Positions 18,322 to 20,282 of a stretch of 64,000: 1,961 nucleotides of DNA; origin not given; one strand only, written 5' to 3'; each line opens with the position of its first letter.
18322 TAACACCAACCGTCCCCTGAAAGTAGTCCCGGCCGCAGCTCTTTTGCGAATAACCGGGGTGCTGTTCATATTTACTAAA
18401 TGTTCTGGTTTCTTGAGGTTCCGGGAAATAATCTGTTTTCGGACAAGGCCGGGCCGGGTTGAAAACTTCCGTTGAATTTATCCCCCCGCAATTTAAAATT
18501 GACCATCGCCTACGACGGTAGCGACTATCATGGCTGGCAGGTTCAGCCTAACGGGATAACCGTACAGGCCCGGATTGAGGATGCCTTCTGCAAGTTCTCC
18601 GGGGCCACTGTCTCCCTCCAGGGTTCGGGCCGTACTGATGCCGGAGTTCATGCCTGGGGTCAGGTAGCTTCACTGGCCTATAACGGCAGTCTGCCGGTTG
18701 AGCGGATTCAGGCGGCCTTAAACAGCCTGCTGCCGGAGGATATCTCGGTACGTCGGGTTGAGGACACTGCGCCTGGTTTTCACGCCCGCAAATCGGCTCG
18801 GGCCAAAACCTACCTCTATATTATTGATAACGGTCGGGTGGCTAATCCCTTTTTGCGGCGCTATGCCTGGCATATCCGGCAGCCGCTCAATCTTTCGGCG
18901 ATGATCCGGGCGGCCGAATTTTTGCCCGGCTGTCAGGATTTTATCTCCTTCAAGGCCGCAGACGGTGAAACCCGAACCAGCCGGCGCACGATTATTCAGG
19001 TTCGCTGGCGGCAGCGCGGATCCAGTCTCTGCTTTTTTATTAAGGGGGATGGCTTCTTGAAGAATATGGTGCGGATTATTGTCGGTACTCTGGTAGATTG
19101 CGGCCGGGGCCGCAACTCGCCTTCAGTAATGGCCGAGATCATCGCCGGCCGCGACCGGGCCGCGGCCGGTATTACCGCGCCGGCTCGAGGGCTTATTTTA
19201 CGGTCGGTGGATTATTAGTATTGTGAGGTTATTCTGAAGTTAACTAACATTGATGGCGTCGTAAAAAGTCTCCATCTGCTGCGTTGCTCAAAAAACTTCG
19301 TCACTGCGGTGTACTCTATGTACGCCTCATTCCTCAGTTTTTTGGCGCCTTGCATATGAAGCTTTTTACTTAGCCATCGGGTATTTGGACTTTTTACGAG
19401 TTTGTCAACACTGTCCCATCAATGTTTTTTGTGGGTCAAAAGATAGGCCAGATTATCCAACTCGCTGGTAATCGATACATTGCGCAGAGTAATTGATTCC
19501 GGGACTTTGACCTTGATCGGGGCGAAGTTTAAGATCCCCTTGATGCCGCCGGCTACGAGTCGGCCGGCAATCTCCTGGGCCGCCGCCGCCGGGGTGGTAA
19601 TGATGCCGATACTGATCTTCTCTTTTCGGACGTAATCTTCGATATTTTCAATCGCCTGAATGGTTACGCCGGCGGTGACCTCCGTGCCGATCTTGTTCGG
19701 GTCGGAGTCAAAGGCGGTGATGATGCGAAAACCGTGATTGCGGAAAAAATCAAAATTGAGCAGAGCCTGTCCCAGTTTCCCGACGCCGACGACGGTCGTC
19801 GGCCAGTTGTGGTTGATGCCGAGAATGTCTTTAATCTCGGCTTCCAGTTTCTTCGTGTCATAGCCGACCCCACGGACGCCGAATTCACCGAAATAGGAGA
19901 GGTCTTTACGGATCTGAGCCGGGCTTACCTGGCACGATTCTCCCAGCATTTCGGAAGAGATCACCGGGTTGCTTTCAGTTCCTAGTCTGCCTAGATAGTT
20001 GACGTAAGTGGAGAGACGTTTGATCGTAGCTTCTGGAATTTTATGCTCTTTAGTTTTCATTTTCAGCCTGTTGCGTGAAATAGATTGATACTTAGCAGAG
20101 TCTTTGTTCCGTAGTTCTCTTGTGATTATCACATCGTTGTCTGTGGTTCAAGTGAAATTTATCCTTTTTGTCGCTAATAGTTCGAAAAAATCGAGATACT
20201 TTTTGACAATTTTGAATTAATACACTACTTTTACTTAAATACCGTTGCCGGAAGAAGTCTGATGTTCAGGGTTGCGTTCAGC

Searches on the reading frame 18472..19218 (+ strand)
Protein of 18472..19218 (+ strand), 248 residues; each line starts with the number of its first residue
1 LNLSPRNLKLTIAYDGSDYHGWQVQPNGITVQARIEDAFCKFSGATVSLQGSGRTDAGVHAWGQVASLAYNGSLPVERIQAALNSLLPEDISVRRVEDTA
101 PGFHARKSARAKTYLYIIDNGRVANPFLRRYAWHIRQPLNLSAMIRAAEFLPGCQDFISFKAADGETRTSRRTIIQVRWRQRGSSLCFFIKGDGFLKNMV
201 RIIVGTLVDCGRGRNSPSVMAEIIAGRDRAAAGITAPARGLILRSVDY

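Call 71: search_protein_families(library=pfam, proteins=[window:18472-19218:+], max_evalue=1e-8)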
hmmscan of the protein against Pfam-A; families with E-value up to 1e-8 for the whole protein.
window:18472-19218:+ (248 aa): 1 family
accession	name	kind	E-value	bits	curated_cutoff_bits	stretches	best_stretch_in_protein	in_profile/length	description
PF01416.25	PseudoU_synth_1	-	3e-38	131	23.3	2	147-248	1-107/108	tRNA pseudouridine synthase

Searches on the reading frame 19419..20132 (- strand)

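Call 71: search_protein_families(library=pfam, proteins=[window:19419-20132:-], max_evalue=1e-8)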
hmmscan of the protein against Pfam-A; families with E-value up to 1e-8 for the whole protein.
window:19419-20132:- (237 aa): 2 families
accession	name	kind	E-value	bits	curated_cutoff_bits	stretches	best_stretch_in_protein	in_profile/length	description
PF02629.25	CoA_binding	-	1.4e-21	77.5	22.3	1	109-205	3-96/97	CoA binding domain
PF06971.19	Put_DNA-bind_N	-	4.2e-18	65.6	27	1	31-79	1-49/49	Putative DNA-binding protein N-terminus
